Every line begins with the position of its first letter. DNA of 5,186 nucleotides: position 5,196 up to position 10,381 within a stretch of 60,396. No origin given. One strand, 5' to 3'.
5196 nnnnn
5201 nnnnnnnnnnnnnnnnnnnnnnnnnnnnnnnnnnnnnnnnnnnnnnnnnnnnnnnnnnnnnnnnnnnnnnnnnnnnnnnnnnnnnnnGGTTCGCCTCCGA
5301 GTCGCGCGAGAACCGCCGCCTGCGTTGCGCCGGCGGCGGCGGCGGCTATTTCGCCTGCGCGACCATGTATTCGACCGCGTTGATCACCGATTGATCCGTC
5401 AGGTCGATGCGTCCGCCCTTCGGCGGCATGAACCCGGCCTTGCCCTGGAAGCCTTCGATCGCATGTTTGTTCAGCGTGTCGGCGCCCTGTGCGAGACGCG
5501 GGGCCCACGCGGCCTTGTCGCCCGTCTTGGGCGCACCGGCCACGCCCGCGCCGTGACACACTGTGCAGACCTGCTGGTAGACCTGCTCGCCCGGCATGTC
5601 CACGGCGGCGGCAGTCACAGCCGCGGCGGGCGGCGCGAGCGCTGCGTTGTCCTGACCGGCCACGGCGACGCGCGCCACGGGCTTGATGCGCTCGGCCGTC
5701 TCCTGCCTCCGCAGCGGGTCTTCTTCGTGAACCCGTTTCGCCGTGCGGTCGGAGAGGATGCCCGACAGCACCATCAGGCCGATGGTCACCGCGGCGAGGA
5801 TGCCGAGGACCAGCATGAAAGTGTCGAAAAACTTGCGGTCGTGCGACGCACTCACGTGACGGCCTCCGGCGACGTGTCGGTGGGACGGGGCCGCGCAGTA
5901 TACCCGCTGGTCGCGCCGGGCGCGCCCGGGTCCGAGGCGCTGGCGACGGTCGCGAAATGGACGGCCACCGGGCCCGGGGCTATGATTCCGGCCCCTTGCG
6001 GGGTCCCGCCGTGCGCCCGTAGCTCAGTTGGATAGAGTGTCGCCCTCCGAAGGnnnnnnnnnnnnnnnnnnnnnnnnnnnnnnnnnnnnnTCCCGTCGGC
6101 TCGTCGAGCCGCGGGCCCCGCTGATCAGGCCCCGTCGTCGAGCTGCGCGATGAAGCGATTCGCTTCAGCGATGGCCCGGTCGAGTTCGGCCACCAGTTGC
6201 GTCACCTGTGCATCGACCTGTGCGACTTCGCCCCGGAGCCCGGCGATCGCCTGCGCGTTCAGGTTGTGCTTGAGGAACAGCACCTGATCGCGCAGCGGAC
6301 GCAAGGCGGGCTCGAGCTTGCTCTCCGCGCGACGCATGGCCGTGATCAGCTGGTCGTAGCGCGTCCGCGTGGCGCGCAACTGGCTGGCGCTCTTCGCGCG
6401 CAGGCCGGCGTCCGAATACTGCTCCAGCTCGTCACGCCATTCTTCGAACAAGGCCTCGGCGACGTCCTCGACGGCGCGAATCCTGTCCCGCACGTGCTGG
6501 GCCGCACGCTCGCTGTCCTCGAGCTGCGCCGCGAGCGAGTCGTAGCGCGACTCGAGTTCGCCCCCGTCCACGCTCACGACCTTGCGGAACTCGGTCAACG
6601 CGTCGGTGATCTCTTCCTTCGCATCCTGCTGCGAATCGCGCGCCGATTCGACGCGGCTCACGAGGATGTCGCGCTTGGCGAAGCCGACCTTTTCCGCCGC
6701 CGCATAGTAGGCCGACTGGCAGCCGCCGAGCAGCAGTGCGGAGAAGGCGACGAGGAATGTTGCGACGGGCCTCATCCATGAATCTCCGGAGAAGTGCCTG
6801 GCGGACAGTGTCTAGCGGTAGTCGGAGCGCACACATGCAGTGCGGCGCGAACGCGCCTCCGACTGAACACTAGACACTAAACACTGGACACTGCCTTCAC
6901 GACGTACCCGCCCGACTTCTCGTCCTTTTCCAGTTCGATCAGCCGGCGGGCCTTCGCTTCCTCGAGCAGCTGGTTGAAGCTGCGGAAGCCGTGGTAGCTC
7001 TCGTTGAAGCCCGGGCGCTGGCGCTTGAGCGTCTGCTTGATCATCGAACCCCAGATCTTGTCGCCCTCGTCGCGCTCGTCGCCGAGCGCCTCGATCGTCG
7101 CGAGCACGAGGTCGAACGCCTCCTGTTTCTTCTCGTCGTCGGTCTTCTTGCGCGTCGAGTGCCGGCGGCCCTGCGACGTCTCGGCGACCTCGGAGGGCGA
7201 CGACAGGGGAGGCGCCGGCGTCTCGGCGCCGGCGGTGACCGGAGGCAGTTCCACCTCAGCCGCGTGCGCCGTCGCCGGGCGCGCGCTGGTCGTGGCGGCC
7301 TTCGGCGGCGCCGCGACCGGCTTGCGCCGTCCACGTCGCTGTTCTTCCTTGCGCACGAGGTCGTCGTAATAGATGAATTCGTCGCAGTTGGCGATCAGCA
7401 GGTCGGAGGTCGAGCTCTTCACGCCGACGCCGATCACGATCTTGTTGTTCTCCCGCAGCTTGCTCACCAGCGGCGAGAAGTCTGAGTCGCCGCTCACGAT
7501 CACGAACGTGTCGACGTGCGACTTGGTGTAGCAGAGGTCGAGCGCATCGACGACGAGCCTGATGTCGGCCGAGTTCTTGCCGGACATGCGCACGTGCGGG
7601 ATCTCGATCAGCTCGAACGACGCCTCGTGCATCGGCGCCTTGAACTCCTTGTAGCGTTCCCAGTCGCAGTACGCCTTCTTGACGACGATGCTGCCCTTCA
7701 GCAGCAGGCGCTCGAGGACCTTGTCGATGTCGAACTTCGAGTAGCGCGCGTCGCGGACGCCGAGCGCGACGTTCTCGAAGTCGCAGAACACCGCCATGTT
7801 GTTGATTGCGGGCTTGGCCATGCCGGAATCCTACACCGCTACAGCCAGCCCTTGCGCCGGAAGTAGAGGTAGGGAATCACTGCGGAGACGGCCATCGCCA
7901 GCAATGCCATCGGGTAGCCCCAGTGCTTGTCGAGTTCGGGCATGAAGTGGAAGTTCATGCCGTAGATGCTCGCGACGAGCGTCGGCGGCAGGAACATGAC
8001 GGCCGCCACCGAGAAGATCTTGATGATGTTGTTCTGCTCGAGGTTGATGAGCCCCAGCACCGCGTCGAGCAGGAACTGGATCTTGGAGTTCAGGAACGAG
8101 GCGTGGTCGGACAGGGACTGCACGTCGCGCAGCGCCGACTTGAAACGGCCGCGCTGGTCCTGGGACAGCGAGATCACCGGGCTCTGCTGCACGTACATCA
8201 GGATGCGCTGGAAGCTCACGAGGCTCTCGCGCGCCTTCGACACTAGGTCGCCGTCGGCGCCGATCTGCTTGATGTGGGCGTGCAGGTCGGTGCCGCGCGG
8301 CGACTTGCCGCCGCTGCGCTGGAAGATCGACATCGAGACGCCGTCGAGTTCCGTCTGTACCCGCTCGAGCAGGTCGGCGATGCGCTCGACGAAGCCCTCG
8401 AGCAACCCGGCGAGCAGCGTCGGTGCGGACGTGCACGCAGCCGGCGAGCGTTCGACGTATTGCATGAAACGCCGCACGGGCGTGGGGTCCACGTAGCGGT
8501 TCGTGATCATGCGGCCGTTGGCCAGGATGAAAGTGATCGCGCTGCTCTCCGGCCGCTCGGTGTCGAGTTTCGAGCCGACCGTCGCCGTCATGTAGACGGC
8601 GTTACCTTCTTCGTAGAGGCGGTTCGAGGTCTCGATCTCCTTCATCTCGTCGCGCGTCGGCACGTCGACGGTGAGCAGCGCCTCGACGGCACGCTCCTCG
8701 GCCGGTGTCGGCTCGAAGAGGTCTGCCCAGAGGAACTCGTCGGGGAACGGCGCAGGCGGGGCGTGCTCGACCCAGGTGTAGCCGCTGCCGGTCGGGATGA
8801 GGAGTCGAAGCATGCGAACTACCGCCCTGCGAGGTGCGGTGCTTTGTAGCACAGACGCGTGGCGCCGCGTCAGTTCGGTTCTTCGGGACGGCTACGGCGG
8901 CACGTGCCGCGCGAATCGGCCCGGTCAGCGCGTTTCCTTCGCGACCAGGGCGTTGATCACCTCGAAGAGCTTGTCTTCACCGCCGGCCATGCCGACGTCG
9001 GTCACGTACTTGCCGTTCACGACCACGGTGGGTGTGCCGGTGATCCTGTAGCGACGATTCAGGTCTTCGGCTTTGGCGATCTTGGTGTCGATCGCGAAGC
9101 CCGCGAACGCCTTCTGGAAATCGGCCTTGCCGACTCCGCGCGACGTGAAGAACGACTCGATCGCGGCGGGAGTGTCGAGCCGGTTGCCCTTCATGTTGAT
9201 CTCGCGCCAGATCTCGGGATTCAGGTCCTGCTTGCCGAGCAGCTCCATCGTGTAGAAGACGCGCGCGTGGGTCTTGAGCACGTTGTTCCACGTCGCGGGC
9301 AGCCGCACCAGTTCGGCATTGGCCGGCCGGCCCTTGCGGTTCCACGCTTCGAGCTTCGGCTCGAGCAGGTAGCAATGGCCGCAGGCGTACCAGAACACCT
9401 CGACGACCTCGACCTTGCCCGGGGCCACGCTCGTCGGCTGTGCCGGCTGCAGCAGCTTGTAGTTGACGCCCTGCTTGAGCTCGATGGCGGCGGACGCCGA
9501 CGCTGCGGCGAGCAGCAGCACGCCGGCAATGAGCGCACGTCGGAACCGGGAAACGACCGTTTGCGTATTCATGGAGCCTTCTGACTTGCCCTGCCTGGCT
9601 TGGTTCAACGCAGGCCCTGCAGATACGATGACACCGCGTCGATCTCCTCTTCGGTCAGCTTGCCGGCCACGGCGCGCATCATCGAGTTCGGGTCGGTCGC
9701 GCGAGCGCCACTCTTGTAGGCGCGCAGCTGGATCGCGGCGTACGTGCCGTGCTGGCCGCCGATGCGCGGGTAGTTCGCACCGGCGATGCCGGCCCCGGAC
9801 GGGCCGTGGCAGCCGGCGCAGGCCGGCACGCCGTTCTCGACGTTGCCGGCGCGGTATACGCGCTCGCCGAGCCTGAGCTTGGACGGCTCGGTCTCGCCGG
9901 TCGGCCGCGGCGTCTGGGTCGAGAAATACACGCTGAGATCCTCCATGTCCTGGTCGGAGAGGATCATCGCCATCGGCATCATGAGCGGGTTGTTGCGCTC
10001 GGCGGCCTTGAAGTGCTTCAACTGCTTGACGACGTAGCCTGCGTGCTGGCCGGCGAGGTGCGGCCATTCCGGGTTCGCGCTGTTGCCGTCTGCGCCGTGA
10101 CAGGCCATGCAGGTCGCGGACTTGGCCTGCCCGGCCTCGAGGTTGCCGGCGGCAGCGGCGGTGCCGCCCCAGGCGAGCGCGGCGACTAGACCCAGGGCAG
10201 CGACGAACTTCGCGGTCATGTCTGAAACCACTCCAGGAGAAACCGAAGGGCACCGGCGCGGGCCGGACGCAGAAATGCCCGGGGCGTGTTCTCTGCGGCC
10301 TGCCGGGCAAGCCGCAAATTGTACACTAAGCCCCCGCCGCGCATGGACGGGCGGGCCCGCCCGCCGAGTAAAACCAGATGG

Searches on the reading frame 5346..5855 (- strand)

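Call 79: search_protein_families(library=pfam, proteins=[window:5346-5855:-], max_evalue=0.0001)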
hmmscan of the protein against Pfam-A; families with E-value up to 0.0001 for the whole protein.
window:5346-5855:- (169 aa): 2 families
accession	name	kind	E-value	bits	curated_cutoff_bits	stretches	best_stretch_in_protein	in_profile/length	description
PF13442.11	Cytochrome_CBB3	-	5.9e-13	49.4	27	1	88-164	5-68/68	Cytochrome C oxidase, cbb3-type, subunit III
PF00034.26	Cytochrom_C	-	1.3e-09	39.7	21.3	1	88-165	3-87/90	Cytochrome c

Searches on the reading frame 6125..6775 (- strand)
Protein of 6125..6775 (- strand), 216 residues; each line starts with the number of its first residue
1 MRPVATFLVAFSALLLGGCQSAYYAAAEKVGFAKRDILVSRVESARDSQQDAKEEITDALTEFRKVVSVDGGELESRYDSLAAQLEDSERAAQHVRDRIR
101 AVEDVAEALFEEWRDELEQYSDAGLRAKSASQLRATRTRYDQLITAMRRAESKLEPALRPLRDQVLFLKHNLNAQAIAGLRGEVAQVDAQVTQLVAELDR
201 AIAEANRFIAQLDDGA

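Call 53: search_protein_families(library=pfam, proteins=[window:6125-6775:-], max_evalue=0.00001)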
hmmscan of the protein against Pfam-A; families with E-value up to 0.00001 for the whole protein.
window:6125-6775:- (216 aa): 1 family
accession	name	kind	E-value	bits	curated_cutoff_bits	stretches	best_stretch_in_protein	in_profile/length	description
PF11172.13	DUF2959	-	5.1e-79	265.3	26.8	1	23-212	1-190/190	Protein of unknown function (DUF2959)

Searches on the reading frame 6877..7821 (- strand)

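Call 53: search_protein_families(library=pfam, proteins=[window:6877-7821:-], max_evalue=0.00001)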
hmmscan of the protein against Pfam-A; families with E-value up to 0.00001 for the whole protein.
window:6877-7821:- (314 aa): 1 family
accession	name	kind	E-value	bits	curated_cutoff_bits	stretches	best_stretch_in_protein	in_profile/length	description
PF01936.24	NYN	-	1.2e-36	126.8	24.2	1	9-152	2-144/145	NYN domain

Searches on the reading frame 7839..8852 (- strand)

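Call 53: search_protein_families(library=pfam, proteins=[window:7839-8852:-], max_evalue=0.00001)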
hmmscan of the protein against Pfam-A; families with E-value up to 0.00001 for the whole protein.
window:7839-8852:- (337 aa): 1 family
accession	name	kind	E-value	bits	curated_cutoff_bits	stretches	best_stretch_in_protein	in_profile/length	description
PF01544.23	CorA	-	1.8e-46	159.2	27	1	38-333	2-292/292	CorA-like Mg2+ transporter protein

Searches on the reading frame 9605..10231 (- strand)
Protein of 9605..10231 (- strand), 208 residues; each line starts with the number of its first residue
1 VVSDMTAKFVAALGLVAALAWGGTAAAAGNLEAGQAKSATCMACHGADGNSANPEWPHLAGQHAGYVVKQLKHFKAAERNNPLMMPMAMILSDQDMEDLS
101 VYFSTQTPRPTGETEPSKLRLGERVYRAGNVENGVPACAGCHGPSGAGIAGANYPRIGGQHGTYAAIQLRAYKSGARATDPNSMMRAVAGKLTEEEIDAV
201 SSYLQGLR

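Call 53: search_protein_families(library=pfam, proteins=[window:9605-10231:-], max_evalue=0.00001)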
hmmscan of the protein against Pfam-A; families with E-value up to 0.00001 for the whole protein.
window:9605-10231:- (208 aa): 2 families
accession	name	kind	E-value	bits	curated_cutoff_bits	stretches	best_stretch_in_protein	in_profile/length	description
PF00034.26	Cytochrom_C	-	2.8e-19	70.6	21.3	2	137-207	11-89/90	Cytochrome c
PF13442.11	Cytochrome_CBB3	-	5e-12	46.4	27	0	120-204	4-68/68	Cytochrome C oxidase, cbb3-type, subunit III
